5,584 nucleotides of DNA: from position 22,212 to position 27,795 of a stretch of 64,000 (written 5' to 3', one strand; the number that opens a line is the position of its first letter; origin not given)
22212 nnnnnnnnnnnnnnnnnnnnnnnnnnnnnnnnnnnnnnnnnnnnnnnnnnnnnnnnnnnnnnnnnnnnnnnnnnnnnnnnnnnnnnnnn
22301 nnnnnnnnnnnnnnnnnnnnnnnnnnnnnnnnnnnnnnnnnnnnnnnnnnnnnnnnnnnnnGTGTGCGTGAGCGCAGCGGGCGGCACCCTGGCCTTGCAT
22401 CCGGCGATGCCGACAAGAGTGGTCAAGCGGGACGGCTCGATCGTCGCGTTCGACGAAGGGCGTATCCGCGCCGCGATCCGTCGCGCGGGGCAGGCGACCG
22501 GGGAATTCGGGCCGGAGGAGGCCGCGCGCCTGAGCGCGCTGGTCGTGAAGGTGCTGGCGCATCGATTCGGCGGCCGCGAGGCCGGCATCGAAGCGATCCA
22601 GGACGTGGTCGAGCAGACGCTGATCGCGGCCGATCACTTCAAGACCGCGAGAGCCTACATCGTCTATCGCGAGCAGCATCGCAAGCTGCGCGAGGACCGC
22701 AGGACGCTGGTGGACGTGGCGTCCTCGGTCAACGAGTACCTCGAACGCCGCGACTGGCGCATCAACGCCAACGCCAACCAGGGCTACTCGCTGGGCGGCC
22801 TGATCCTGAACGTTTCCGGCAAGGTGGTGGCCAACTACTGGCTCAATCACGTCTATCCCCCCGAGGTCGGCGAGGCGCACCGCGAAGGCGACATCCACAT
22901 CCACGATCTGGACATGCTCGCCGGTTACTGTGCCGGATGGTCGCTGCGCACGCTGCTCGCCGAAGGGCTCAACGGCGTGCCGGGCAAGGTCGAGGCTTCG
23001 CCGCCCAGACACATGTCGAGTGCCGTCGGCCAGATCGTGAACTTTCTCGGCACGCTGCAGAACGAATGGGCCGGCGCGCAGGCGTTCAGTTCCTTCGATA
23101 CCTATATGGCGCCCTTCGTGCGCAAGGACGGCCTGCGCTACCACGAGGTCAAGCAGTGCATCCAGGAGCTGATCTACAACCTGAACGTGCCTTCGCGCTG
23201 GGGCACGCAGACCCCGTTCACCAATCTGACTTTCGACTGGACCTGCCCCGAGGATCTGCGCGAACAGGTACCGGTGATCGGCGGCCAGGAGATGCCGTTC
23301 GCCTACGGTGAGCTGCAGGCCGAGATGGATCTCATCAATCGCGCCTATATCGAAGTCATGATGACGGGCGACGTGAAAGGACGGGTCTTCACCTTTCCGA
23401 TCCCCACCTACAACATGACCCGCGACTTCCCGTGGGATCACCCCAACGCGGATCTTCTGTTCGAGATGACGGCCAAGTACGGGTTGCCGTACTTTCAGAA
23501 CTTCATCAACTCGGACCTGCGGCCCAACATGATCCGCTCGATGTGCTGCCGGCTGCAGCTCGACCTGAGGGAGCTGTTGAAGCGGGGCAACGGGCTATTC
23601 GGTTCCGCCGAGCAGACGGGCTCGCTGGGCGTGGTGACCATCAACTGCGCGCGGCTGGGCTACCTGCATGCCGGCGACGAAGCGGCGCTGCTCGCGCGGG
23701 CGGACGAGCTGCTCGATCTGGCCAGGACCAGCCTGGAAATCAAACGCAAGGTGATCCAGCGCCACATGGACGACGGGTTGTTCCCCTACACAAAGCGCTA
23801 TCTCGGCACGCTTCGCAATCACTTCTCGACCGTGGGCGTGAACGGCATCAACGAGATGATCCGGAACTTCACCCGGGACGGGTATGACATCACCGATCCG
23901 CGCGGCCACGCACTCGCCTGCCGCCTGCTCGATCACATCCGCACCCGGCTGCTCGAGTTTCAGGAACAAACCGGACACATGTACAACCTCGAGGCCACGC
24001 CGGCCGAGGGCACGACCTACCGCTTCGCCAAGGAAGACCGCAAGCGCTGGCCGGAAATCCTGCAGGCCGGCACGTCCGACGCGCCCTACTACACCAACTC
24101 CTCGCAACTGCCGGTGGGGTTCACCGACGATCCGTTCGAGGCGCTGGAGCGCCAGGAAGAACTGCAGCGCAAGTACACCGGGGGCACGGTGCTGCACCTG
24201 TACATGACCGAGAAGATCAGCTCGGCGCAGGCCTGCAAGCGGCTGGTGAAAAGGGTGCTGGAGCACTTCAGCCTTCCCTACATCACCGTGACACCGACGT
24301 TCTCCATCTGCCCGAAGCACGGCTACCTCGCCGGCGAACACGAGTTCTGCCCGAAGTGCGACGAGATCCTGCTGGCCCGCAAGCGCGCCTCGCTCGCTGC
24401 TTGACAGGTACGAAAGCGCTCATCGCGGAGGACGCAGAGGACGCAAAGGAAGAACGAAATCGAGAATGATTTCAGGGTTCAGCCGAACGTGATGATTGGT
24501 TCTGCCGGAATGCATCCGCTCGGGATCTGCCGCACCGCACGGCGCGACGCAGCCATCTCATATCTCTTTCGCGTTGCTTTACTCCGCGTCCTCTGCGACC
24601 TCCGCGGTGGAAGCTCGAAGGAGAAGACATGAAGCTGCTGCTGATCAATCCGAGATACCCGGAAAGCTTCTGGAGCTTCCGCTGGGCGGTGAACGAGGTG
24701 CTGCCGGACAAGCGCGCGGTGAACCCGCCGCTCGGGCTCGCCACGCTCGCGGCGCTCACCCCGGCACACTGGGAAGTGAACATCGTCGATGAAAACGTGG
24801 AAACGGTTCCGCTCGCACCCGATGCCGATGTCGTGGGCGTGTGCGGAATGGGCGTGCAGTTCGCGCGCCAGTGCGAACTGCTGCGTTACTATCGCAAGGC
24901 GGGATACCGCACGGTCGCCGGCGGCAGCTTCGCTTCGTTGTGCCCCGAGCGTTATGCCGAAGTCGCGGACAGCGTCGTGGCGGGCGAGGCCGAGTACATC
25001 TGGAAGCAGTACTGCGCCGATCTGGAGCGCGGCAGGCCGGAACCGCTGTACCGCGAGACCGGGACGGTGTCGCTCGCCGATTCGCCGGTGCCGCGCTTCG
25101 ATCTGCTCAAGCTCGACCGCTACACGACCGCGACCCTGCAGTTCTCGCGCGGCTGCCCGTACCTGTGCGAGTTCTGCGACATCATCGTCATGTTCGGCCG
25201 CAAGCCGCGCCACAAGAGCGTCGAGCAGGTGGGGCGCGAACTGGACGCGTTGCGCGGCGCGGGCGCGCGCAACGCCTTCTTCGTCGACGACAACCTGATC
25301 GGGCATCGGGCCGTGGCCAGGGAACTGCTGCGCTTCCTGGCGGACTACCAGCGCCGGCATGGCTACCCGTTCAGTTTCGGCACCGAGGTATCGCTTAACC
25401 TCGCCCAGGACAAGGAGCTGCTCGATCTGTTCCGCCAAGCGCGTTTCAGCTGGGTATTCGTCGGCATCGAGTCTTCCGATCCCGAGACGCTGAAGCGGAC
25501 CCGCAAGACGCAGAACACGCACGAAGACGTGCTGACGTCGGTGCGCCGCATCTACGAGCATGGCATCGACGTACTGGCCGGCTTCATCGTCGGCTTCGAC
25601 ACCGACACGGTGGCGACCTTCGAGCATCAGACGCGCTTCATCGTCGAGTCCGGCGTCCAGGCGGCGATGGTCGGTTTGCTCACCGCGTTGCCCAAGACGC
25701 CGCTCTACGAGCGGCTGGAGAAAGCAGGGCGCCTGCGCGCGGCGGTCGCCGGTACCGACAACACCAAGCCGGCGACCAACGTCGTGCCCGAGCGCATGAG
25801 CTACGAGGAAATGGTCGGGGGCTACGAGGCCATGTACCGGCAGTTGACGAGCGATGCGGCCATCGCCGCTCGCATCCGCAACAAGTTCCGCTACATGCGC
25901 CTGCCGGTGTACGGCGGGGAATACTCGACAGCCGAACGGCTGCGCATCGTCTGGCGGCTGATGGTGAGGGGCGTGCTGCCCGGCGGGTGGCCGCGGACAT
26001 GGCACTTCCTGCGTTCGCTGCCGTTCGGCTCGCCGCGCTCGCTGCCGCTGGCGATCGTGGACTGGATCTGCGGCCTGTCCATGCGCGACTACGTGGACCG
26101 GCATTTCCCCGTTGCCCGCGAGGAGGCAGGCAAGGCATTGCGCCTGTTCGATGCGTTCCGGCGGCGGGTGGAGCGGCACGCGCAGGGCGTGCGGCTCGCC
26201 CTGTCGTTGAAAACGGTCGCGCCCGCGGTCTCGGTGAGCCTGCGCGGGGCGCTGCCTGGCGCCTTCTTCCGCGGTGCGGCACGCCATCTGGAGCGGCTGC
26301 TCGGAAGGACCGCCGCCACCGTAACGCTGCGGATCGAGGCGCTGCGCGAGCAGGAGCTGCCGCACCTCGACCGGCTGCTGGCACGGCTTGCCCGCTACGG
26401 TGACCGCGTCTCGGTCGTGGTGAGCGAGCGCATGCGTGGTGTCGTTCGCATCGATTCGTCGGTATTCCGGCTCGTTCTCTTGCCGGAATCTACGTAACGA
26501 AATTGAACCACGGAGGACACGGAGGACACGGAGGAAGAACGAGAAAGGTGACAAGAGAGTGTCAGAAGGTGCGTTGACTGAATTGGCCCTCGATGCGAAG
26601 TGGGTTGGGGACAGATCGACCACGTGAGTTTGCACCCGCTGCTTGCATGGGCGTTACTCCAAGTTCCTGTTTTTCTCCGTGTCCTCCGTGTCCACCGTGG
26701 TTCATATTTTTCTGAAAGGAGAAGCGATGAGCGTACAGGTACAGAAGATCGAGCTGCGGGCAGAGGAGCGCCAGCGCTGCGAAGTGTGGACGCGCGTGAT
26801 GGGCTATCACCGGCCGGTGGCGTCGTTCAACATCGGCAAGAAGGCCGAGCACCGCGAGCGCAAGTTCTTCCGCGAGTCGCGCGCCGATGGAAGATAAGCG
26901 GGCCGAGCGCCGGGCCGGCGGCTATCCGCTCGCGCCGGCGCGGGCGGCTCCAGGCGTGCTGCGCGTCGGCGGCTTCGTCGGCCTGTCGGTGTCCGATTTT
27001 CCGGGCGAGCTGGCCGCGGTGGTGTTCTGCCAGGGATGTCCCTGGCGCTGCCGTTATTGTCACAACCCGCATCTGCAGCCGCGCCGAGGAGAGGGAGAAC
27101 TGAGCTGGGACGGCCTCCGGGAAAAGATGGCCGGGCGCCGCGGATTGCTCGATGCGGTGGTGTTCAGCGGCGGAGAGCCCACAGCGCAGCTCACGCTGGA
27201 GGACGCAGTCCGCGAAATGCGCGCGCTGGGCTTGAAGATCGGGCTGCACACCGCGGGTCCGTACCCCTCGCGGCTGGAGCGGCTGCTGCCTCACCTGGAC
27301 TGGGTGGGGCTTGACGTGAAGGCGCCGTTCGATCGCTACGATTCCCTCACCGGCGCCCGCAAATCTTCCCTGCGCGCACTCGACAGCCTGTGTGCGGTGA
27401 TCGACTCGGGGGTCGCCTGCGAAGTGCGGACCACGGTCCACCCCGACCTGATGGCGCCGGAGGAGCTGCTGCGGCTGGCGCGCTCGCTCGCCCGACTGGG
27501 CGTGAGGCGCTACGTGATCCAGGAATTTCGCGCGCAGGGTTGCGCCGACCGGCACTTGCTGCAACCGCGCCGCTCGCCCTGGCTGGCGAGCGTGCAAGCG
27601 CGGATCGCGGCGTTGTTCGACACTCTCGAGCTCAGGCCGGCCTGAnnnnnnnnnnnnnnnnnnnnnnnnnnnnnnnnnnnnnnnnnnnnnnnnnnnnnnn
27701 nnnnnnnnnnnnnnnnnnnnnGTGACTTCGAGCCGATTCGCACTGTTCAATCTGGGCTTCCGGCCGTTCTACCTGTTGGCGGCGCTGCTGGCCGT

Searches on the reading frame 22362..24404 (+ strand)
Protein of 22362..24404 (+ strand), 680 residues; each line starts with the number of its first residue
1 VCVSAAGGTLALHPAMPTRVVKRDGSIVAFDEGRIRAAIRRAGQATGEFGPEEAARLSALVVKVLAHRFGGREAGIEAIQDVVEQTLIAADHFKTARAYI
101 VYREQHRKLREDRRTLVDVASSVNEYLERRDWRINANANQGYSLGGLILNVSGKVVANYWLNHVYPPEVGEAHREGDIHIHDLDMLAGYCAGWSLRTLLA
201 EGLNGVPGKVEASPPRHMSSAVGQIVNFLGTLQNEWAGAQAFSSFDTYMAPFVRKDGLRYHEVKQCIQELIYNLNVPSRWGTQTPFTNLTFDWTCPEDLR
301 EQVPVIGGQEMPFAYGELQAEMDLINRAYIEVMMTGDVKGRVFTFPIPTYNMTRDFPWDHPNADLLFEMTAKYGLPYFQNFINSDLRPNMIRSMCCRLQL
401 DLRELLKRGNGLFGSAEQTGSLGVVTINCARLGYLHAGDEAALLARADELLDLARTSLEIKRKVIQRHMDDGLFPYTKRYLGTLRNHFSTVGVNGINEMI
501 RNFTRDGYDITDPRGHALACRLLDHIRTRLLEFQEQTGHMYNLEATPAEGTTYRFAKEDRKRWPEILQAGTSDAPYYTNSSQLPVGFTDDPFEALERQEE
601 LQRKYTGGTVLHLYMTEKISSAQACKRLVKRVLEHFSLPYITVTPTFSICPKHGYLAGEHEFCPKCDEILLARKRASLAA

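Call 7: search_protein_families(library=pfam, proteins=[window:22362-24404:+], max_evalue=0.001)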
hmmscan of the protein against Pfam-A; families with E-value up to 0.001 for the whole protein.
window:22362-24404:+ (680 aa): 2 families
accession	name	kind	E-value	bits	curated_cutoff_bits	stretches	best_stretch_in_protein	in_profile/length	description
PF13597.11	NRDD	-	1.8e-175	585.3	26.2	1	137-667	2-528/562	Anaerobic ribonucleoside-triphosphate reductase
PF03477.21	ATP-cone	-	1.1e-22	80.8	25.8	1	19-107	2-87/88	ATP cone domain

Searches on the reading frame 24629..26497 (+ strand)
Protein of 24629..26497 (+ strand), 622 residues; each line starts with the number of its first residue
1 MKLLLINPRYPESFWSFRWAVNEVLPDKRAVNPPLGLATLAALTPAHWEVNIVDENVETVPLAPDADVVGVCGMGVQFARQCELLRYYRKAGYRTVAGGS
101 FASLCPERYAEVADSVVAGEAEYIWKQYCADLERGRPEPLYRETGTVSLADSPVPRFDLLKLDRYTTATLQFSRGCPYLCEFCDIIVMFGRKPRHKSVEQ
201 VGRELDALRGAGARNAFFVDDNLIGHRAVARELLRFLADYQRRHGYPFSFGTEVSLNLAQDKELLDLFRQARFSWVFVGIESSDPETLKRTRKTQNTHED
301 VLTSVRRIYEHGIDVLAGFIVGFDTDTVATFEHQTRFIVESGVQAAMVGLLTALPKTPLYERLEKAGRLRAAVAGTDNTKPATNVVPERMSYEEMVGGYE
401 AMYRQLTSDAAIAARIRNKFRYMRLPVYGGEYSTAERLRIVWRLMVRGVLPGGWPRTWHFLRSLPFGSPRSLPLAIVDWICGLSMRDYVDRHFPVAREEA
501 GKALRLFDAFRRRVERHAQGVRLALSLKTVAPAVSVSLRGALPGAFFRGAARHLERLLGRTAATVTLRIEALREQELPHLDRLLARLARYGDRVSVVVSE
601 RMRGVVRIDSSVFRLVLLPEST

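Call 7: search_protein_families(library=pfam, proteins=[window:24629-26497:+], max_evalue=0.001)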
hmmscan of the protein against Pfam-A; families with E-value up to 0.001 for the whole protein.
window:24629-26497:+ (622 aa): 3 families
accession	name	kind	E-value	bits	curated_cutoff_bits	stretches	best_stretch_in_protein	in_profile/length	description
PF04055.27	Radical_SAM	-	4.5e-22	79.4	29.5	1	171-333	2-161/166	Radical SAM superfamily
PF13282.11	DUF4070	-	2.7e-13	50.6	22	1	357-490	1-136/144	Domain of unknown function (DUF4070)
PF02310.24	B12-binding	-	1.7e-09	38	32.1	1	33-123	13-115/121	B12 binding domain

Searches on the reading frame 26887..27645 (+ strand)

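Call 7: search_protein_families(library=pfam, proteins=[window:26887-27645:+], max_evalue=0.001)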
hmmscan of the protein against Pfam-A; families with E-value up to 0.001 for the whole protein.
window:26887-27645:+ (252 aa): 2 families
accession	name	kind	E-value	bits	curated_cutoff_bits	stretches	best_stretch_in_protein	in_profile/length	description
PF04055.27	Radical_SAM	-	1.3e-20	74.6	29.5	1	46-186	2-152/166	Radical SAM superfamily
PF13353.11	Fer4_12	-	2.7e-06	28.2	22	1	44-108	8-74/137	4Fe-4S single cluster domain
